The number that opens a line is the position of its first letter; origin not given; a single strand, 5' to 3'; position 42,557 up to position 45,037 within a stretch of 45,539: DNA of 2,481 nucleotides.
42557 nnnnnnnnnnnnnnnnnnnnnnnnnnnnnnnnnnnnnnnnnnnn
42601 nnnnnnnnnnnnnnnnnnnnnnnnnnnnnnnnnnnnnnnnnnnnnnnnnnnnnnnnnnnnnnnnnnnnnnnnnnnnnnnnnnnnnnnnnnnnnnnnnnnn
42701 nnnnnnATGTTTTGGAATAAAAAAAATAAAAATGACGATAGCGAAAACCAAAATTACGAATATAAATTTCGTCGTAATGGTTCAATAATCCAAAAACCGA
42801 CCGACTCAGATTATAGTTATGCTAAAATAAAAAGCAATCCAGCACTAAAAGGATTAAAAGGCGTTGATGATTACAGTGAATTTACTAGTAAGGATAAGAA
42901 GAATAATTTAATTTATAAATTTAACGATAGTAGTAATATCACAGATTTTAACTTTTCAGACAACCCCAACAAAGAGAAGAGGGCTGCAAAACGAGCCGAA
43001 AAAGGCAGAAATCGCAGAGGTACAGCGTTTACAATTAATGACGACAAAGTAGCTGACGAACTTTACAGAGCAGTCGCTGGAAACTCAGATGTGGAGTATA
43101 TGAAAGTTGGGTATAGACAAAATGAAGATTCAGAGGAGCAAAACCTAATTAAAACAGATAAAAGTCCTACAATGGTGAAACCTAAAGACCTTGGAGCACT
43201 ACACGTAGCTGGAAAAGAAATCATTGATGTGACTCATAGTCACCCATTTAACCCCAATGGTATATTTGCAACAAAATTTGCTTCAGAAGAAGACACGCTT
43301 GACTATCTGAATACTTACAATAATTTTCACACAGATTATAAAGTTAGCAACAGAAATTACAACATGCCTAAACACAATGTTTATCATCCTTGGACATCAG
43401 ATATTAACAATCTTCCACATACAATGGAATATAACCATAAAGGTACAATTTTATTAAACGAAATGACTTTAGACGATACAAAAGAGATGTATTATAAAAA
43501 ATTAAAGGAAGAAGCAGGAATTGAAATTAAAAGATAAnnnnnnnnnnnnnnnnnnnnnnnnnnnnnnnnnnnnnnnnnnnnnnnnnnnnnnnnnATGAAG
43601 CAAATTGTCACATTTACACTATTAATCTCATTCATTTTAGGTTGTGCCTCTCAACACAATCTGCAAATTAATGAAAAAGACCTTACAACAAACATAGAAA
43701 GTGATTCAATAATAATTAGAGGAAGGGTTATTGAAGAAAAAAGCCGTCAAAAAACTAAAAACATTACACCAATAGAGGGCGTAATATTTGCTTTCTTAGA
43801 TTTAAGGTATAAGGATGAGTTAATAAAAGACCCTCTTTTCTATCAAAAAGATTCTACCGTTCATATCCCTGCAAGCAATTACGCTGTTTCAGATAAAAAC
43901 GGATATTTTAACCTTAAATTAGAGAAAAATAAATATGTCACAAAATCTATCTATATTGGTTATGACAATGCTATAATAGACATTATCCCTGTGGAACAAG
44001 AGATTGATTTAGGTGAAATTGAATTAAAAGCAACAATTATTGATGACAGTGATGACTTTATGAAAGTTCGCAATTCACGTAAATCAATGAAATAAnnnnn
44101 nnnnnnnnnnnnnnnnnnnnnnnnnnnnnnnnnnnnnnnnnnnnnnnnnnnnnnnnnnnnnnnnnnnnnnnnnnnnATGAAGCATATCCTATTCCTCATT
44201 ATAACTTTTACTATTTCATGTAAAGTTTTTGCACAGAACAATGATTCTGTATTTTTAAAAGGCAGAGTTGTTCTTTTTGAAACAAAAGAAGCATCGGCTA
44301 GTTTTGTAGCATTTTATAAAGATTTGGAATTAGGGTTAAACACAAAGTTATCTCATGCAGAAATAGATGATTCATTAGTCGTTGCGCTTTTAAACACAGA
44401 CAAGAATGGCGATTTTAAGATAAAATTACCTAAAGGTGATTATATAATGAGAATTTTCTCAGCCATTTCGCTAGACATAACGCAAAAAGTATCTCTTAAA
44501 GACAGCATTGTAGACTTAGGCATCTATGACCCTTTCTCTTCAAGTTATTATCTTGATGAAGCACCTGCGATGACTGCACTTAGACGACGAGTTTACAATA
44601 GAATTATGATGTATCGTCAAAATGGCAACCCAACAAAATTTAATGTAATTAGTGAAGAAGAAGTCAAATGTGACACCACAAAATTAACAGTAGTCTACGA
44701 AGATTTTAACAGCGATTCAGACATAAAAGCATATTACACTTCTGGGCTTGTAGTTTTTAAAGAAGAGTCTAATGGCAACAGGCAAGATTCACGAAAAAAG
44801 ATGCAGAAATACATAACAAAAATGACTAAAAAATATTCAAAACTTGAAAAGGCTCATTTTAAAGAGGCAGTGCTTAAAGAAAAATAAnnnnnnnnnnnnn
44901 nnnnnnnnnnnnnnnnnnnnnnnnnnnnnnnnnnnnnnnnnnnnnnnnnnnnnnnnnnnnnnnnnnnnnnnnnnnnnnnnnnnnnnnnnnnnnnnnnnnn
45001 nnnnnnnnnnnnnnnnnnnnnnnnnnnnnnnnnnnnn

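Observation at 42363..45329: Accessory five-gene module: orphan small ORF, standalone JAB/MPN-like protein and three tandem paralogous secreted beta-sandwich proteins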

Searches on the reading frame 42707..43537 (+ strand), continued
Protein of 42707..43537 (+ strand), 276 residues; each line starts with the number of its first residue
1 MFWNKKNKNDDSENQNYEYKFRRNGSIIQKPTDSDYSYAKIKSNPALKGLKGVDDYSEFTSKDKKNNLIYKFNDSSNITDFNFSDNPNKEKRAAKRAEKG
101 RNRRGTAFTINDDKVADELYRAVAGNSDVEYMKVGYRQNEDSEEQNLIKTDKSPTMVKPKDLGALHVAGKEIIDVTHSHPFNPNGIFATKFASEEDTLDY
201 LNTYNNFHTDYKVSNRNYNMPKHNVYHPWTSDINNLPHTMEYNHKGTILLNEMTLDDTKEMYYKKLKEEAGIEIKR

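Call 66: predict_structure(alignment_id=A10)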
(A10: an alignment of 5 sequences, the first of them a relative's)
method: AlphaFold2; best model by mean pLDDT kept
length: 86 residues; sequences in the alignment: 5
mean_pLDDT: 59.1   pTM: 0.38
mean pLDDT of the five models: 59.1, 54.3, 53.8, 51.4, 38.3
residues with pLDDT >= 90: 0; 70-90: 26; 50-70: 37; < 50: 23
segments of 3 or more residues with pLDDT < 50: 1-13, 77-86
pLDDT, mean of each block of 10 residues (from residue 1): 35 57 76 73 67 71 56 51 38
secondary structure, 60 per line:
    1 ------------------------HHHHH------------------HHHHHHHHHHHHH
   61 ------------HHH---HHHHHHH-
elements in order: H25-29 H48-60 H79-85

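Call 69: fold_search(model_id=the predicted structure, library=pdb)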
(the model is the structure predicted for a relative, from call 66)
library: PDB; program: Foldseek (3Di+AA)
matches with E <= 10: 1; with E <= 0.001: 0
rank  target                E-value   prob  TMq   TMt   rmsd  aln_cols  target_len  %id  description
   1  1sny                  7.7e+00  0.04  0.32  0.14  11.0        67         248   15  Carbonyl reductase Sniffer of D. melanogaster (released 2004-09-28)
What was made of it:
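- Tried and rejected: The small-protein model found no structural neighbour (call 69).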

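Call 76: find_encoding_contigs(protein=P0006, flank=6000, max_places=4)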
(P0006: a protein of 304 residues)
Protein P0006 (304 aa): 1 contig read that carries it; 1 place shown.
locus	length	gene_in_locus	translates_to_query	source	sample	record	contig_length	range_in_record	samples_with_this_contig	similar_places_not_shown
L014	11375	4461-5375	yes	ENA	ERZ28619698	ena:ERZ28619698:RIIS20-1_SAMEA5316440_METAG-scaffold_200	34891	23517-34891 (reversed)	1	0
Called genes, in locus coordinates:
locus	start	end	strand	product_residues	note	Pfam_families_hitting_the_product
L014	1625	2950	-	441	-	PF13004:BACON (weak), PF13855:LRR_8 (faint), PF13306:LRR_5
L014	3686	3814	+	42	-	-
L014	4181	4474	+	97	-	-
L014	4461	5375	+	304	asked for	PF15659:Toxin-JAB1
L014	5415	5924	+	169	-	-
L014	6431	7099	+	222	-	PF04002:RadC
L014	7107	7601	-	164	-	PF01288:HPPK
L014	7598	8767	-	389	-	PF13177:DNA_pol3_delta2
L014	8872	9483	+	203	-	PF00440:TetR_N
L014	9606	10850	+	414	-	PF00675:Peptidase_M16, PF05193:Peptidase_M16_C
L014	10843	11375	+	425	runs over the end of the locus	PF00675:Peptidase_M16, PF05193:Peptidase_M16_C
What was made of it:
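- Closest known: RadC-like JAB proteins of mobile elements. Different: A true RadC gene lies 500 bp from the module in L014 and is unrelated in sequence (call 76).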

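Call 78: find_encoding_contigs(protein=P0007, flank=6000, max_places=4)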
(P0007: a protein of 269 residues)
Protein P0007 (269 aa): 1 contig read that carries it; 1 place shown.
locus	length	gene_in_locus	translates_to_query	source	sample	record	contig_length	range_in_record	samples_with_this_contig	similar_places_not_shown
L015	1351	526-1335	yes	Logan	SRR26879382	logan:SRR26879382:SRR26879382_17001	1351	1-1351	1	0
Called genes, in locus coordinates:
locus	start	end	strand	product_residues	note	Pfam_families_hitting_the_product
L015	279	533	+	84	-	-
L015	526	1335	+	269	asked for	PF15659:Toxin-JAB1 (weak)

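Call 79: find_encoding_contigs(protein=P0008, flank=6000, max_places=4)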
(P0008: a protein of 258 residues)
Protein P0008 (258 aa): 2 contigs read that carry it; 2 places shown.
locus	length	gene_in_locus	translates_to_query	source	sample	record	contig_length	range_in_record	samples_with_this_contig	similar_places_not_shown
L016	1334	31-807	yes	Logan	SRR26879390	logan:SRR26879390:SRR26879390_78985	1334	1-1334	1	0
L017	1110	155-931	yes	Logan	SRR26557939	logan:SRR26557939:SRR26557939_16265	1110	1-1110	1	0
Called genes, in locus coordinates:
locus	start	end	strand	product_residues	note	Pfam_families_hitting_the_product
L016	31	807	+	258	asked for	PF15659:Toxin-JAB1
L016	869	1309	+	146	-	-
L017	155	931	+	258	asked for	PF15659:Toxin-JAB1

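Call 86: search_solved_structures(query=A12, max_evalue=10)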
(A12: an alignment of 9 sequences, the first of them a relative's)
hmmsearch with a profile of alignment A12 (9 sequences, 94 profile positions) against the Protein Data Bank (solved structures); distinct sequences matched with E-value up to 10: 5.
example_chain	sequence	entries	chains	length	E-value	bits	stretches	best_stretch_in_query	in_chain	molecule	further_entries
3pgz_A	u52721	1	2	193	0.0038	20.7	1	31-61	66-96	Single-stranded DNA-binding protein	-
3lgj_A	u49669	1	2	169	0.076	16.5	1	17-61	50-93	Single-stranded DNA-binding protein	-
9y6s_9M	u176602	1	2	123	0.46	14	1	15-57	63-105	Dynein light chain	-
3ulp_A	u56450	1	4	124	0.49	13.9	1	33-60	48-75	Single-strand binding protein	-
1h6q_A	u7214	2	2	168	0.97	13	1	15-75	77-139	TRANSLATIONALLY CONTROLLED TUMOR PROTEIN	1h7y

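Call 89: find_encoding_contigs(protein=P0009, flank=6000, max_places=4)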
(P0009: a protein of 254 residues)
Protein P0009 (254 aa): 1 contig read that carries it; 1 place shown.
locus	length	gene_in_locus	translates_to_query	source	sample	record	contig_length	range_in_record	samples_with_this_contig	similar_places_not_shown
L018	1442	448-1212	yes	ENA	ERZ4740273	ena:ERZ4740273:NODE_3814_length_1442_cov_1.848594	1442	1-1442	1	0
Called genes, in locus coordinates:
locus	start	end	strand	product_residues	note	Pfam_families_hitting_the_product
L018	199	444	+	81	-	-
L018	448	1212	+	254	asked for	PF15659:Toxin-JAB1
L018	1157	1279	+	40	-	-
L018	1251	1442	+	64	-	?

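Call 93: search_dna_similar(query=window:42707-43534:+, collection=plasmids, mode=protein, max_evalue=0.001, max_rows=10)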
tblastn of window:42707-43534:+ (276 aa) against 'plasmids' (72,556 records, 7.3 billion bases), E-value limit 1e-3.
No match.

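Call 94: search_dna_similar(query=window:42707-43534:+, collection=phages, mode=protein, max_evalue=0.001, max_rows=10)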
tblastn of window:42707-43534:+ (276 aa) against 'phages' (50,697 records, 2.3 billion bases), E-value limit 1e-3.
No match.
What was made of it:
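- tblastn finds no JAB homolog in 72,556 plasmids or 50,697 phages (calls 93, 94).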

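Call 102: find_encoding_contigs(protein=P0011, flank=6000, max_places=5)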
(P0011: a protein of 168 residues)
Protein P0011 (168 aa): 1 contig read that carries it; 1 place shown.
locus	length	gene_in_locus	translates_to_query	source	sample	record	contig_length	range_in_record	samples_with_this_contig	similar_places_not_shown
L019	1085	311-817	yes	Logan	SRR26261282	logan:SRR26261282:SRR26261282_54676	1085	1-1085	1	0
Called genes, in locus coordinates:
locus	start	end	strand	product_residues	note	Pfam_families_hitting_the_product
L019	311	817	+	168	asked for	-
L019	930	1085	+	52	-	?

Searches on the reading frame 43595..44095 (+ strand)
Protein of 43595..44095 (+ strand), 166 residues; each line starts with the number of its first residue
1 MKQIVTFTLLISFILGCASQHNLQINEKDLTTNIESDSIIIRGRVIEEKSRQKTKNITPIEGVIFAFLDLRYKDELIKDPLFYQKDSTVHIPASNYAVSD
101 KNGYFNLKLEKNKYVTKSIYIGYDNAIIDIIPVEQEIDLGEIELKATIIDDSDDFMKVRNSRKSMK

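Call 3: search_protein_families(library=pfam, proteins=[window:43595-44095:+], max_evalue=1)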
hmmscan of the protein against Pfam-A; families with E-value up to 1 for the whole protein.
window:43595-44095:+ (166 aa): 2 families
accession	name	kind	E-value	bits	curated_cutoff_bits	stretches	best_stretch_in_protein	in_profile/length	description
PF13715.12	CarbopepD_reg_2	-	0.00028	21.3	32.2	1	95-130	26-62/88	CarboxypepD_reg-like domain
PF13567.11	DUF4131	-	0.1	12.7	31.6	1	4-51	32-79/165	Domain of unknown function (DUF4131)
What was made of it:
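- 43595..44095 (+): Paralog 1: a 166-aa lipoprotein (lipobox ILGC, Cys17) with a CarboxypepD_reg-like beta-sandwich. It is the candidate cognate immunity protein. Pfam CarbopepD_reg_2 gives E=2.8e-4, below the cut-off (call 3).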

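Call 4: search_protein_families(library=ncbifam, proteins=[window:43595-44095:+], max_evalue=1)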
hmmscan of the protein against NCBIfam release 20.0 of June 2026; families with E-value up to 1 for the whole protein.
window:43595-44095:+ (166 aa): 0 families

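Call 41: find_homologous_proteins(query=A6, max_evalue=0.01)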
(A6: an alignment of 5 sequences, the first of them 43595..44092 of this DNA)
Query A6 (5 sequences) (166 aa, profile of the alignment): 4 proteins with E <= 0.01 among 4035 candidates.
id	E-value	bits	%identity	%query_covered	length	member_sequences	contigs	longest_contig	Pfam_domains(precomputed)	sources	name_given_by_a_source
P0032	8.1e-62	226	25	49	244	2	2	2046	-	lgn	-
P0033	6.5e-60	220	24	70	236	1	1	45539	-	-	-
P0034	4.1e-51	191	100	100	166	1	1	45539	-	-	-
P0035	1.5e-34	137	23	60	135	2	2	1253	-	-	-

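Call 43: find_encoding_contigs(protein=P0035, flank=10000)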
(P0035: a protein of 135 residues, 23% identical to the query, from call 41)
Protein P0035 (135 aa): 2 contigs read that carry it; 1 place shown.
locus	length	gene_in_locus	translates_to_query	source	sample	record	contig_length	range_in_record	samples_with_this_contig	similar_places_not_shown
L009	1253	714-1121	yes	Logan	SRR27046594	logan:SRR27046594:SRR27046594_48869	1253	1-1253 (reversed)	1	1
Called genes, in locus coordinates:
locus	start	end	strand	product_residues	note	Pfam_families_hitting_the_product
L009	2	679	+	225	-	?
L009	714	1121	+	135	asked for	-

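Call 53: search_solved_structures(query=A6, max_evalue=10)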
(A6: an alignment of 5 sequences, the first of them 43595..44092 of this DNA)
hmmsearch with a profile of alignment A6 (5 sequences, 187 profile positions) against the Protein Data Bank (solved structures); distinct sequences matched with E-value up to 10: 4.
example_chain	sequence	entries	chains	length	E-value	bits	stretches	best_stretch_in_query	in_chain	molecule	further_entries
4wi0_B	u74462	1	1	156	0.35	13.8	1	80-118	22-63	Cellulosomal scaffoldin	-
4u3s_B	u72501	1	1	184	0.5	13.3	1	80-118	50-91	Cellulosomal scaffoldin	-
5xxu_H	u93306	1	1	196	0.88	12.5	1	35-72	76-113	Ribosomal protein eS7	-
7qg8_5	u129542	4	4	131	1.3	12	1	104-155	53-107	30S ribosomal protein S6, non-modified isoform | 30S ribosomal protein S6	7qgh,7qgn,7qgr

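Call 64: search_protein_families(library=padloc, proteins=[window:43595-44095:+], max_evalue=0.1)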
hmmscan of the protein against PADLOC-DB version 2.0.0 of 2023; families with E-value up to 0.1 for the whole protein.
window:43595-44095:+ (166 aa): 0 families

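Call 65: search_protein_families(library=phrogs, proteins=[window:43595-44095:+], max_evalue=0.1)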
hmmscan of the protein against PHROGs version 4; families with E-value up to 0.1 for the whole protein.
window:43595-44095:+ (166 aa): 1 family
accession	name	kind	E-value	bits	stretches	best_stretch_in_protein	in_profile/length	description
phrog_10728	-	unknown function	0.03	15.2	1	53-126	26-99/167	-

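Call 87: search_solved_structures(query=A13, max_evalue=10)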
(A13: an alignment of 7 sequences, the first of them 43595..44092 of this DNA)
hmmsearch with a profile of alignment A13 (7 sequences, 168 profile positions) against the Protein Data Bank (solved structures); distinct sequences matched with E-value up to 10: 7.
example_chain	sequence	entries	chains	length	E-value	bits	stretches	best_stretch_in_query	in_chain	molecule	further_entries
4wi0_B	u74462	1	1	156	0.05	16.7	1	87-125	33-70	Cellulosomal scaffoldin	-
4u3s_B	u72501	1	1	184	0.074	16.2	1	86-125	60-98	Cellulosomal scaffoldin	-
5xxu_H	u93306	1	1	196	0.12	15.5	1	33-73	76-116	Ribosomal protein eS7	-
6fwv_A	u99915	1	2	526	0.14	15.3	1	82-111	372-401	Collagen Adhesion protein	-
9gbc_A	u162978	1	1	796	0.15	15.2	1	90-129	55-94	TonB-linked outer membrane receptor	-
10lm_b2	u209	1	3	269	0.27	14.3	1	67-157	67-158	LEPBI_I0662 protein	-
1sy0_A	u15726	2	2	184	0.57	13.3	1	63-136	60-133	Nitrophorin 4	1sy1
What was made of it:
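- On CarboxypepD_reg-like beta-sandwich (Pfam PF13715/PF13620): There is a weak PDB sequence hit to the N-terminal domain of a TonB-linked receptor (E=0.15, call 87).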

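Call 88: search_protein_families(library=pfam, alignment_id=A13, max_evalue=1)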
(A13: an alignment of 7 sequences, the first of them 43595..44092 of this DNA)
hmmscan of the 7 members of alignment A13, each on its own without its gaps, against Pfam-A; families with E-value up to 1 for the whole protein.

A. member 1, window:43595-44092:+ (166 aa): 2 families
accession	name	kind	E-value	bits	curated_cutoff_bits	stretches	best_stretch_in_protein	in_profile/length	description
PF13715.12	CarbopepD_reg_2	-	0.00028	21.3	32.2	1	95-130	26-62/88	CarboxypepD_reg-like domain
PF13567.11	DUF4131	-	0.1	12.7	31.6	1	4-51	32-79/165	Domain of unknown function (DUF4131)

B. families by the number of members that match (of 7 scanned): 8 families
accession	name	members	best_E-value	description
PF13715.12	CarbopepD_reg_2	6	4.1e-05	CarboxypepD_reg-like domain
PF13620.12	CarboxypepD_reg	2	0.0085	Carboxypeptidase regulatory-like domain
PF23980.1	Phage_tail_tube_init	1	0.021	Putative phage tail tube initiator protein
PF20951.2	Flu_PB2_6th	1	0.029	Influenza RNA polymerase PB2 6th domain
PF20598.4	DUF6795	1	0.029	Domain of unknown function (DUF6795)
PF08877.16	MepB-like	1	0.051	MepB-like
PF13567.11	DUF4131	1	0.1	Domain of unknown function (DUF4131)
PF21579.3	PabTrmU54_TRAM_dom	1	0.19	tRNA (uracil(54)-C(5))-methyltransferase, TRAM domain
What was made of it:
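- Six of the seven exported members hit PF13715 independently (call 88).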

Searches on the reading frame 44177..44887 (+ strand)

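Call 3: search_protein_families(library=pfam, proteins=[window:44177-44887:+], max_evalue=1)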
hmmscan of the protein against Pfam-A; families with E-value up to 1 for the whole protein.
window:44177-44887:+ (236 aa): 3 families
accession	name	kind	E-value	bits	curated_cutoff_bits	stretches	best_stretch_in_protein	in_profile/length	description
PF23980.1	Phage_tail_tube_init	-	0.021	14.9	27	1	144-218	24-98/258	Putative phage tail tube initiator protein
PF13715.12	CarbopepD_reg_2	-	0.044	14.2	32.2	1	73-107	29-64/88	CarboxypepD_reg-like domain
PF08877.16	MepB-like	-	0.051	13.8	27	1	36-83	27-74/122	MepB-like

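Call 4: search_protein_families(library=ncbifam, proteins=[window:44177-44887:+], max_evalue=1)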
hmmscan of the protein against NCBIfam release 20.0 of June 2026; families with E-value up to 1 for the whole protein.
window:44177-44887:+ (236 aa): 0 families

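Call 64: search_protein_families(library=padloc, proteins=[window:44177-44887:+], max_evalue=0.1)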
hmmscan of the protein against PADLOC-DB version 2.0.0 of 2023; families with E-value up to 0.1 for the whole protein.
window:44177-44887:+ (236 aa): 0 families

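Call 65: search_protein_families(library=phrogs, proteins=[window:44177-44887:+], max_evalue=0.1)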
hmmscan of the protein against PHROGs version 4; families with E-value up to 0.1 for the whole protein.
window:44177-44887:+ (236 aa): 1 family
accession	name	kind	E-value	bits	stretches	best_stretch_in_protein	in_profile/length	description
phrog_13004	-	unknown function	0.045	13.6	1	108-202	232-329/363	-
